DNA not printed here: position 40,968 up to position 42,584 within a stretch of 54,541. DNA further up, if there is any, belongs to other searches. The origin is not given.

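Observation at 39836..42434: Tandem paralogous polytopic membrane proteins with a conserved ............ C-terminus, translationally coupled to the UGM gene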

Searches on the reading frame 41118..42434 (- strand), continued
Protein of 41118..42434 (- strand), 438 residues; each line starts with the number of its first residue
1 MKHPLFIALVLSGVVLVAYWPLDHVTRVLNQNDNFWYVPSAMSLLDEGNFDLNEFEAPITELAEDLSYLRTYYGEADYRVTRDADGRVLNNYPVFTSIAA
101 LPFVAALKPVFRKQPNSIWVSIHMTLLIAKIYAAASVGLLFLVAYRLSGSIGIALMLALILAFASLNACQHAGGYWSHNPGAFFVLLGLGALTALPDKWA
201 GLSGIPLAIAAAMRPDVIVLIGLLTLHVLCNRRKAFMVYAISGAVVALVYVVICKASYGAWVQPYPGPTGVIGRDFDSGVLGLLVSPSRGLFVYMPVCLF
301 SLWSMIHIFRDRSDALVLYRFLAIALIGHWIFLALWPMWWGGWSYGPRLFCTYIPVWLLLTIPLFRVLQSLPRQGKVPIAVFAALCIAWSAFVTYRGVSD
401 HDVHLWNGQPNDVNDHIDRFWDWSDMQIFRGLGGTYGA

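Call 30: fold_search(model_id=the predicted structure, library=pdb)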
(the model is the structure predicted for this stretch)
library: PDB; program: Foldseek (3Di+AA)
matches with E <= 10: 150; with E <= 0.001: 5
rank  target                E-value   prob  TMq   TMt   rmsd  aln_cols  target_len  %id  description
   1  9s6t_A                1.6e-04  1.00  0.55  0.51   6.7       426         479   12  Ternary cryo-EM structure of chicken ALG12 with Dol25-PP-GlcNAc2Man7, Dol25-P-Man, and Fab (released 2026-03-18)
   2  7oci_F                1.8e-04  1.00  0.50  0.36  14.2       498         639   13  Cryo-EM structure of yeast Ost6p containing oligosaccharyltransferase complex (released 2022-02-16)
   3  6s7o_A                4.3e-04  1.00  0.53  0.38   8.9       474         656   12  Cryo-EM structure of human oligosaccharyltransferase complex OST-A (released 2019-12-18)
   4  8pn9_A                4.7e-04  1.00  0.52  0.37  12.2       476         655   13  Structure of human oligosaccharyltransferase OST-A complex bound to NGI-1 (released 2024-05-08)
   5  8b6l_I                6.0e-04  1.00  0.50  0.34  12.5       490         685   13  Subtomogram average of the human Sec61-TRAP-OSTA-translocon (released 2022-12-07)
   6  9s6u_A                1.0e-03  1.00  0.47  0.39   5.8       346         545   12  Ternary cryo-EM structure of human ALG9 with Dol25-PP-GlcNAc2Man8, Dol25-P-Man and Fab (released 2026-03-18)
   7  6ftg_5                1.7e-03  1.00  0.53  0.38  11.8       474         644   14  Subtomogram average of OST-containing ribosome-translocon complexes from canine rough microsomal membranes (released 2018-03-21)
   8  6ezn_F                5.4e-03  1.00  0.49  0.35  13.4       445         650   11  Cryo-EM structure of the yeast oligosaccharyltransferase (OST) complex (released 2018-01-17)
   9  9s6s_A                5.7e-03  1.00  0.49  0.40   9.0       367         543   11  Ternary cryo-EM structure of human ALG9 with Dol25-PP-GlcNAc2Man6, Dol25-P-Man and Fab (released 2026-03-18)
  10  8agb_A                6.4e-03  1.00  0.51  0.37  14.8       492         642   12  Structure of yeast oligosaccharylransferase complex with lipid-linked oligosaccharide bound (released 2022-12-07)
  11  7zli_A                7.0e-03  1.00  0.42  0.31  11.4       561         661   12  Cryo-EM structure of C-mannosyltransferase CeDPY19, in complex with Dol25-P-Man and bound to CMT2-Fab and anti-Fab nan (released 2023-01-11)
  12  8age_A                7.3e-03  1.00  0.49  0.35  12.8       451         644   14  Structure of yeast oligosaccharylransferase complex with acceptor peptide bound (released 2022-12-07)
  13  9ub7_B                8.6e-03  1.00  0.41  0.44  16.3       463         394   15  Structure of glycosylphosphatidylinositol transamidase,state 1 (released 2026-04-08)
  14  7zlg_A                1.1e-02  1.00  0.39  0.29  11.4       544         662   13  Cryo-EM structure of C-mannosyltransferase CeDPY19, in complex with acceptor peptide and bound to CMT2-Fab and anti-Fa (released 2023-01-11)
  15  9dm5                  1.7e-02  0.99  0.37  0.42  14.3       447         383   15  Product-Bound mannosyltransferase PimE (released 2025-06-25)
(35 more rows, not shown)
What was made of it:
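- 41118..42434 (-): Gene A: 438-aa GT-C-fold membrane glycosyltransferase (A-type paralogue). Invariant residues are D33, S286-P287-x-R289-G290, G342/G346/R348 and W421/D425. Foldseek top hits are all GT-C (call 30).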

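Call 36: find_related_loci(query=A2, collection=genome_contigs, flank=10000)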
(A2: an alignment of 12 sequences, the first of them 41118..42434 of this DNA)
Query A2 (438 aa) in genome_contigs; peptide patterns used: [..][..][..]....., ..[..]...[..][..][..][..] (x = any residue, [..] = any of these).
251 stretches matched a pattern; 206 encode a relative of the query (tblastn E <= 1e-3); the best 80 are kept; 80 distinct loci.
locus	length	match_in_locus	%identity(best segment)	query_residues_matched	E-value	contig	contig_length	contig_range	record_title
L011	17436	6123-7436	93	1-438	0e+0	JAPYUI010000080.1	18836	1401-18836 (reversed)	MAG: Kiritimatiellia bacterium isolate PW8.maxbin2.208_sub PW8_3385_length_18836_cov_19.063202, whole genome shotgun seq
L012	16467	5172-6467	78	7-438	0e+0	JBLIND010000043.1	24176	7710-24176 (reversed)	MAG: Candidatus Omnitrophota bacterium isolate 3300053785_28 Ga0535658_0004284, whole genome shotgun sequence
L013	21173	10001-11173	36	25-430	1e-64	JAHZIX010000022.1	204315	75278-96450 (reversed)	MAG: Deltaproteobacteria bacterium isolate P_S1_bin.14 k141_813768, whole genome shotgun sequence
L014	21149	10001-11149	36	33-433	2e-58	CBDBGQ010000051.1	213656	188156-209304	MAG: Acidobacteriota bacterium isolate 99973d5e-58a3-476f-9567-b4c4ba873066 genome assembly, contig: contig_51, whole ge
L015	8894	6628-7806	36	24-431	2e-58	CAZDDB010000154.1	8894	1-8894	MAG TPA_asm: uncultured Acidobacteriota bacterium isolate SRP119689_co1_321 genome assembly, contig: NODE_12391_length_8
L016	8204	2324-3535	30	13-432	1e-56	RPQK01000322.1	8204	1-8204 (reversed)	MAG: Acidobacteria bacterium isolate metabat2.299 metabat2.299_Contig_423910, whole genome shotgun sequence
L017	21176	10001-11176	33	24-430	2e-56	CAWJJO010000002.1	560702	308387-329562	MAG: uncultured bacterium isolate MFD05674.bin.2.88 genome assembly, contig: contig_105825, whole genome shotgun sequenc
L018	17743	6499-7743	30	1-432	3e-50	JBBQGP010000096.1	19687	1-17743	MAG: Chloroflexia bacterium isolate Co_metawrap_959 Cmw_959_k141_21892057_length_19687_cov_13.9973, whole genome shotgun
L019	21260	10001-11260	28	33-432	1e-42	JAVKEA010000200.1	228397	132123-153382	MAG: Coleofasciculus sp. E2-BRE-01 k141_42918, whole genome shotgun sequence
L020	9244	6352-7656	27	28-432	2e-42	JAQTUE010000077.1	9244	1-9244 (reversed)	MAG: Paludibacter sp. isolate STB_57 NODE_20190_length_9244_cov_8.751234_Sandtown_B, whole genome shotgun sequence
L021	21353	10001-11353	29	4-427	5e-40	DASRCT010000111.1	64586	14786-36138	MAG TPA_asm: Bryobacteraceae bacterium isolate SMAG_U9960 k141_303973, whole genome shotgun sequence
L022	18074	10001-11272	30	25-432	5e-40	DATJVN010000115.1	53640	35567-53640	MAG TPA_asm: Bryobacteraceae bacterium isolate SMAG_U15074 k141_1921552, whole genome shotgun sequence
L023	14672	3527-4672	29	31-432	4e-39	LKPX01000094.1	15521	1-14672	MAG: Desulfobacteraceae bacterium RAAP-1 Cluster_0_94, whole genome shotgun sequence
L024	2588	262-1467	28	26-430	3e-38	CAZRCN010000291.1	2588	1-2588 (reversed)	MAG TPA_asm: uncultured Victivallales bacterium isolate SRP319275_co2_282 genome assembly, contig: NODE_56339_length_258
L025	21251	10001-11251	28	33-432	1e-37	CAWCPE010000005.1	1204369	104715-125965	MAG: Terriglobia bacterium isolate MFD05512.bin.1.231 genome assembly, contig: contig_25088, whole genome shotgun sequen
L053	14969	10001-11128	28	43-434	2e-27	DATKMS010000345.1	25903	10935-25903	MAG TPA_asm: Candidatus Margulisiibacteriota bacterium isolate SMAG_U14717 k141_980794, whole genome shotgun sequence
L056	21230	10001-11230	29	33-432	9e-27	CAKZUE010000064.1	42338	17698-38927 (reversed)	MAG: uncultured Bryobacteraceae bacterium isolate N1_Bin_MAXBIN__066_1 genome assembly, contig: c_000000924466, whole ge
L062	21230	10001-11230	30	33-432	2e-25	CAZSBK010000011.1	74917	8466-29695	MAG TPA_asm: uncultured Candidatus Solibacter sp. isolate SRP089250_co1_214 genome assembly, contig: NODE_361_length_749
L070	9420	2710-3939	28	33-432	8e-25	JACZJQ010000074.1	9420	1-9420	MAG: Bryobacteraceae bacterium isolate MAG23 acidobacteriales_1_contig_319635, whole genome shotgun sequence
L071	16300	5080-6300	27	26-430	2e-24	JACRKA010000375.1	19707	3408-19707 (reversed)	MAG: Verrucomicrobia bacterium isolate NC_groundwater_1843_Pr3_B-0.1um_65_12 SR-2_scaffold_141_3894283, whole genome sho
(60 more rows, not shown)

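Call 39: search_protein_representatives(alignment_id=A1)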
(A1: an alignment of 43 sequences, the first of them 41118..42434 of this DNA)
Query: 43 sequences, 419 profile positions. Proteins with E-value up to 0.001 (for the whole library): 28081; up to 1e-10: 17647; up to 1e-30: 4583. The best 150 are listed.
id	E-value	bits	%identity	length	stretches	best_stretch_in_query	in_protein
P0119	1.9e-138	478.3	-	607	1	5-418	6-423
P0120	2.2e-138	478.1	-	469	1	6-416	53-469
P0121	4.2e-138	477.2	-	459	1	7-418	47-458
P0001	2.0e-137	474.9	-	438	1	3-418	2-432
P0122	8.2e-137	472.9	-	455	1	6-419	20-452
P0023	1.7e-136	471.9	-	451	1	8-418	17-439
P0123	2.3e-136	471.4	-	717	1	5-418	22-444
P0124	7.0e-135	466.5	-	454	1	6-418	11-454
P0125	1.2e-134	465.8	-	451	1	4-418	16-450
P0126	2.7e-134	464.6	-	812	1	4-418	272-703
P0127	2.9e-134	464.5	-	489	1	8-418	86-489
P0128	1.2e-133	462.5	-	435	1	6-418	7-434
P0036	1.4e-133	462.2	-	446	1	5-416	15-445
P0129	1.6e-133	462.1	-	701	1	7-418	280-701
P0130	1.9e-133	461.8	-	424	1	4-416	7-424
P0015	1.0e-127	443.0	-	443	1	4-417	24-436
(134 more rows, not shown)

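Call 55: search_protein_families(library=ncbifam, proteins=[L056:11377-12666:+, L056:12663-13388:+, L056:13699-14559:+, L056:14490-15839:+, L062:12751-14094:+, L062:14091-14819:+, L053:7506-9320:+, L053:6412-7479:+, L071:3509-4939:+, L071:2427-3488:+], max_evalue=0.00001)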
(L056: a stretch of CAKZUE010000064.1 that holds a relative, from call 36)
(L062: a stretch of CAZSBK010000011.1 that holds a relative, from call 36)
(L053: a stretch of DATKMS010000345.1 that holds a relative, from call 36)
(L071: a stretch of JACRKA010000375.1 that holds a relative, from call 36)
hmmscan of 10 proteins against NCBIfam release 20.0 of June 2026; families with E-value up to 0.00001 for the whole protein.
L056:11377-12666:+ (429 aa): 3 families
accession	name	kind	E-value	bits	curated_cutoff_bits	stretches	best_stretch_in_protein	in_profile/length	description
NF005547.0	PRK07208.1-3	equivalog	1.3e-09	37.3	380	1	7-161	6-166/465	hypothetical protein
NF005548.0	PRK07208.1-4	equivalog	3.2e-09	35.9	389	1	7-152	5-156/488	hypothetical protein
NF005545.0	PRK07208.1-1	equivalog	4.5e-07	28.6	451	1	4-152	6-160/504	hypothetical protein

L056:12663-13388:+ (241 aa): 8 families
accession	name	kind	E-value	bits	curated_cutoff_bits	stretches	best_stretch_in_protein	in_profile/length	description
TIGR03937.1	PgaC_IcaA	equivalog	9.2e-12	44.6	422.3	1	8-97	50-136/407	poly-beta-1,6-N-acetyl-D-glucosamine synthase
NF058614.1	PPMAGASynPpgS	equivalog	2.8e-08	33.5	370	1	8-100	5-90/226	polyprenyl-phospho-N-acetylgalactosaminyl synthase PpgS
NF007482.0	PRK10073.1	equivalog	7.4e-08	31.8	423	1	8-110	11-109/334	glycosyltransferase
NF047588.1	GlcsyltransPgfSStrep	equivalog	8.6e-08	31.7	500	1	8-166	6-166/308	glycosyltransferase PgfS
NF007986.1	PRK10714.1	equivalog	1.1e-07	31.3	529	1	7-179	10-184/316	undecaprenyl-phosphate 4-deoxy-4-formamido-L-arabinose transferase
TIGR03469.1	HpnB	hypoth_equivalog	1.4e-07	30.9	379.25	1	6-96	47-145/386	hopene-associated glycosyltransferase HpnB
TIGR04182.1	glyco_TIGR04182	equivalog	1.8e-06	27.6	325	1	7-147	4-135/293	S-layer glycoprotein N-glycosyltransferase AglJ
NF041875.1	EPS_EpsD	equivalog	1.9e-06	27.5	370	1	8-97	4-90/325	exopolysaccharide biosynthesis glycosyltransferase EpsD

L056:13699-14559:+ (286 aa): 0 families

L056:14490-15839:+ (449 aa): 0 families

L062:12751-14094:+ (447 aa): 3 families
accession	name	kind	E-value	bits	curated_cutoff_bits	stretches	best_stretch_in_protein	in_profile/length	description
NF005547.0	PRK07208.1-3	equivalog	4.1e-10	39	380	1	24-184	5-170/465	hypothetical protein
NF005548.0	PRK07208.1-4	equivalog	1.8e-09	36.7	389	1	25-178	5-160/488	hypothetical protein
NF005545.0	PRK07208.1-1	equivalog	2.3e-07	29.6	451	1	23-170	7-160/504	hypothetical protein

L062:14091-14819:+ (242 aa): 5 families
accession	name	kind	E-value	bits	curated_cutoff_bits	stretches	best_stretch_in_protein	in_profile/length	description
TIGR03937.1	PgaC_IcaA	equivalog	8.3e-10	38.2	422.3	1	7-97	49-136/407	poly-beta-1,6-N-acetyl-D-glucosamine synthase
NF058614.1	PPMAGASynPpgS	equivalog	1.4e-07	31.2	370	1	7-127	4-119/226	polyprenyl-phospho-N-acetylgalactosaminyl synthase PpgS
NF007986.1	PRK10714.1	equivalog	1.8e-07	30.5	529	1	7-178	10-183/316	undecaprenyl-phosphate 4-deoxy-4-formamido-L-arabinose transferase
NF007482.0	PRK10073.1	equivalog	2.1e-07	30.3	423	1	8-111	11-110/334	glycosyltransferase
NF047588.1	GlcsyltransPgfSStrep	equivalog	7.9e-06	25.3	500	1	7-162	5-162/308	glycosyltransferase PgfS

L053:7506-9320:+ (604 aa): 21 families
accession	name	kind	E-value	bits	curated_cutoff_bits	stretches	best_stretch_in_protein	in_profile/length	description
NF005548.0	PRK07208.1-4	equivalog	1.9e-208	693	389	1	1-472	5-476/488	hypothetical protein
NF005545.0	PRK07208.1-1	equivalog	1.2e-179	597.9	451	1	1-481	9-499/504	hypothetical protein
NF005546.0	PRK07208.1-2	equivalog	2.4e-148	495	418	2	74-466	111-524/527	hypothetical protein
NF005547.0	PRK07208.1-3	equivalog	4.9e-115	384.9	380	1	2-467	7-461/465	hypothetical protein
NF005549.0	PRK07208.1-5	equivalog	6.5e-110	368.1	587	2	75-466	113-533/534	hypothetical protein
NF005560.0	PRK07233.1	equivalog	1.2e-29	103.4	252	1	2-446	3-423/435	hypothetical protein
TIGR03467.1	HpnE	equivalog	1.4e-13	50.9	283.05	1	2-65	1-66/430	hydroxysqualene dehydroxylase HpnE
TIGR02734.1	crtI_fam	subfamily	2.7e-13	49.5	238.1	1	2-52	1-51/504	phytoene desaturase family protein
TIGR02733.1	desat_CrtD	equivalog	4.1e-13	48.8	549.7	1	1-52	3-54/492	C-3',4' desaturase CrtD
NF008841.0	PRK11883.1-1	equivalog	1.4e-11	44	517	1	2-77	6-84/453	protoporphyrinogen oxidase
NF045637.1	carotdesatCrtDProt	equivalog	1.1e-10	40.7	580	1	2-51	1-50/485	1-hydroxycarotenoid 3,4-desaturase CrtD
NF058655.1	CrtID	equivalog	1e-09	37.8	640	1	2-52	1-51/478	bifunctional phytoene desaturase/3,4-desaturase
NF009410.0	PRK12771.1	subfamily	2.8e-09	36.1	516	1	2-47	141-185/566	NAD(P)-binding protein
NF037947.1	holin_4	subfamily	2.6e-08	34.2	70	1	503-578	1-75/75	bacteriophage holin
TIGR00031.1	UDP-GALP_mutase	equivalog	1.9e-07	30.4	303.75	0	2-171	4-176/378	UDP-galactopyranose mutase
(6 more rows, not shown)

L053:6412-7479:+ (355 aa): 17 families
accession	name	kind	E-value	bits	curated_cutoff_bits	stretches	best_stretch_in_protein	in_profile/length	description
NF041875.1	EPS_EpsD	equivalog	1e-34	120.5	370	1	11-208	1-207/325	exopolysaccharide biosynthesis glycosyltransferase EpsD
TIGR03965.1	mycofact_glyco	equivalog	8.5e-34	117.2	280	1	8-278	73-350/467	mycofactocin biosynthesis glycosyltransferase MftF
TIGR04283.1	glyco_like_mftF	equivalog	5.3e-28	98.1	182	1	11-228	1-206/221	TIGR04283 family arsenosugar biosynthesis glycosyltransferase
TIGR03937.1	PgaC_IcaA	equivalog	1.6e-18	66.9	422.3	1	8-120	44-161/407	poly-beta-1,6-N-acetyl-D-glucosamine synthase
NF007482.0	PRK10073.1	equivalog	2e-16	59.9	423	1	9-100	6-101/334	glycosyltransferase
NF038299.1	EPS_HpsN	equivalog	8.3e-14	51.3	425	1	11-120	3-117/317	hormogonium polysaccharide biosynthesis glycosyltransferase HpsN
NF050819.1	PolSacchBiosHfsG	equivalog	1.2e-13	50.9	500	1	7-208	10-217/302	polysaccharide biosynthesis protein HfsG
NF047683.1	TeichurnBiosyTuaG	equivalog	2.5e-12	47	400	1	10-104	7-106/252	teichuronic acid biosynthesis protein TuaG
NF050050.1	ProtGlycPglI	equivalog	4.1e-10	39.5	500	1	8-105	1-104/306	GalNAc(5)-diNAcBac-PP-undecaprenol beta-1,3-glucosyltransferase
NF010496.0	PRK13915.1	equivalog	1.3e-09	37.5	262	1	9-123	31-156/307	glucosyl-3-phosphoglycerate synthase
TIGR03111.1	glyc2_xrt_Gpos1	hypoth_equivalog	2.6e-09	36.4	363.95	1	10-122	50-169/439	TIGR03111 family XrtG-associated glycosyltransferase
NF038302.1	EPS_HpsE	equivalog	5.8e-09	35.4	300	1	11-121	3-122/307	hormogonium polysaccharide biosynthesis glycosyltransferase HpsE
NF007986.1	PRK10714.1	equivalog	1.5e-07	30.7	529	1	8-108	5-114/316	undecaprenyl-phosphate 4-deoxy-4-formamido-L-arabinose transferase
TIGR04242.1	nodulat_NodC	equivalog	2.9e-07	29.8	550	1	8-120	47-166/395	chitooligosaccharide synthase NodC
NF041394.1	GtaseAglG_Halo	equivalog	4.5e-07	29.4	440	1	22-207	16-215/304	glucosyl-dolichyl phosphate glucuronosyltransferase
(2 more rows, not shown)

L071:3509-4939:+ (476 aa): 34 families (the best 25 are shown)
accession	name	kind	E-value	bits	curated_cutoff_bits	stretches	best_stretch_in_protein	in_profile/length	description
NF005548.0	PRK07208.1-4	equivalog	2.7e-200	666.1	389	1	3-470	3-476/488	hypothetical protein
NF005545.0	PRK07208.1-1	equivalog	1.9e-169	564.2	451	1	3-464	7-482/504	hypothetical protein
NF005546.0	PRK07208.1-2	equivalog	4e-147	490.9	418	2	82-464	115-524/527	hypothetical protein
NF005547.0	PRK07208.1-3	equivalog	1.5e-119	399.8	380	1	5-463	6-459/465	hypothetical protein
NF005549.0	PRK07208.1-5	equivalog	7.1e-106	354.8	587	2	81-464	115-533/534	hypothetical protein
NF005560.0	PRK07233.1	equivalog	2.1e-30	105.9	252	1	6-446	3-425/435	hypothetical protein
TIGR02734.1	crtI_fam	subfamily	4.5e-15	55.3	238.1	1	7-87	2-80/504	phytoene desaturase family protein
TIGR03467.1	HpnE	equivalog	2.1e-14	53.7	283.05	1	7-273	2-270/430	hydroxysqualene dehydroxylase HpnE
NF008841.0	PRK11883.1-1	equivalog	2.6e-14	53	517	1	4-76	4-79/453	protoporphyrinogen oxidase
TIGR02733.1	desat_CrtD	equivalog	1.5e-10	40.4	549.7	1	5-56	3-54/492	C-3',4' desaturase CrtD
NF058655.1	CrtID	equivalog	1.5e-09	37.3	640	1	7-57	2-52/478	bifunctional phytoene desaturase/3,4-desaturase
NF045637.1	carotdesatCrtDProt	equivalog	6.4e-09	34.9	580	1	7-57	2-52/485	1-hydroxycarotenoid 3,4-desaturase CrtD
NF053556.1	prodigi_MAP_PigB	equivalog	1.3e-08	33.8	850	1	6-61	157-210/659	prodigiosin MAP biosynthesis oxidoreductase PigB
NF009410.0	PRK12771.1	subfamily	1.6e-08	33.6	516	1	6-45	141-180/566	NAD(P)-binding protein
TIGR00031.1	UDP-GALP_mutase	equivalog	2.2e-08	33.5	303.75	1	7-168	5-170/378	UDP-galactopyranose mutase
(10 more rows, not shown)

L071:2427-3488:+ (353 aa): 9 families
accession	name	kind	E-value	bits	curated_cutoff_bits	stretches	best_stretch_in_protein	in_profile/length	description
TIGR03965.1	mycofact_glyco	equivalog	3.5e-27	95.4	280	1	16-292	70-352/467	mycofactocin biosynthesis glycosyltransferase MftF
NF041875.1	EPS_EpsD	equivalog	1.6e-26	93.5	370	1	22-218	1-206/325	exopolysaccharide biosynthesis glycosyltransferase EpsD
TIGR04283.1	glyco_like_mftF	equivalog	4.9e-19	68.8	182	1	22-213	1-181/221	TIGR04283 family arsenosugar biosynthesis glycosyltransferase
NF007482.0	PRK10073.1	equivalog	2.4e-12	46.5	423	1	19-119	5-109/334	glycosyltransferase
NF050819.1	PolSacchBiosHfsG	equivalog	2.4e-10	40.1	500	1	19-204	11-204/302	polysaccharide biosynthesis protein HfsG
NF038299.1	EPS_HpsN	equivalog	3.6e-09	36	425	1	20-132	1-118/317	hormogonium polysaccharide biosynthesis glycosyltransferase HpsN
TIGR03469.1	HpnB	hypoth_equivalog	1.4e-08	34.2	379.25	1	14-314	38-353/386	hopene-associated glycosyltransferase HpnB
TIGR03937.1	PgaC_IcaA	equivalog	5.4e-08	32.2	422.3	1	15-131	40-161/407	poly-beta-1,6-N-acetyl-D-glucosamine synthase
NF041394.1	GtaseAglG_Halo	equivalog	4.3e-07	29.5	440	1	33-186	16-177/304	glucosyl-dolichyl phosphate glucuronosyltransferase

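Call 59: search_protein_families(library=pfam, alignment_id=A3, max_evalue=0.0001)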
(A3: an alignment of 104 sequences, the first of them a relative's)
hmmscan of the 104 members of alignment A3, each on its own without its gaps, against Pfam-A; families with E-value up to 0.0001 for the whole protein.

A. member 1, L007:7357-7926:+ (189 aa): 0 families

B. families by the number of members that match (of 104 scanned): 112 families (the first 25 are shown)
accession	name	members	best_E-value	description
PF07690.21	MFS_1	5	1.6e-21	Major Facilitator Superfamily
PF00535.33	Glycos_transf_2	4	4.8e-39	Glycosyl transferase family 2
PF02113.21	Peptidase_S13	3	3e-92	D-Ala-D-Ala carboxypeptidase 3 (S13) family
PF00152.25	tRNA-synt_2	3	1.5e-70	tRNA synthetases class II (D, K and N)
PF00551.24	Formyl_trans_N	3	5.3e-50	Formyl transferase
PF14559.12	TPR_19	3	2.4e-36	Tetratricopeptide repeat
PF00534.26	Glycos_transf_1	3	3.1e-36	Glycosyl transferases group 1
PF00515.34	TPR_1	3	1.1e-32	Tetratricopeptide repeat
PF07719.23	TPR_2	3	4.6e-31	Tetratricopeptide repeat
PF13692.12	Glyco_trans_1_4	3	4.2e-28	Glycosyl transferases group 1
PF13414.12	TPR_11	3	6.6e-26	TPR repeat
PF13431.12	TPR_17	3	9.5e-23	Tetratricopeptide repeat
PF13432.12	TPR_16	3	1.3e-21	Tetratricopeptide repeat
PF13181.12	TPR_8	3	1.3e-21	Tetratricopeptide repeat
PF01408.29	GFO_IDH_MocA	3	2.4e-20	Oxidoreductase family, NAD-binding Rossmann fold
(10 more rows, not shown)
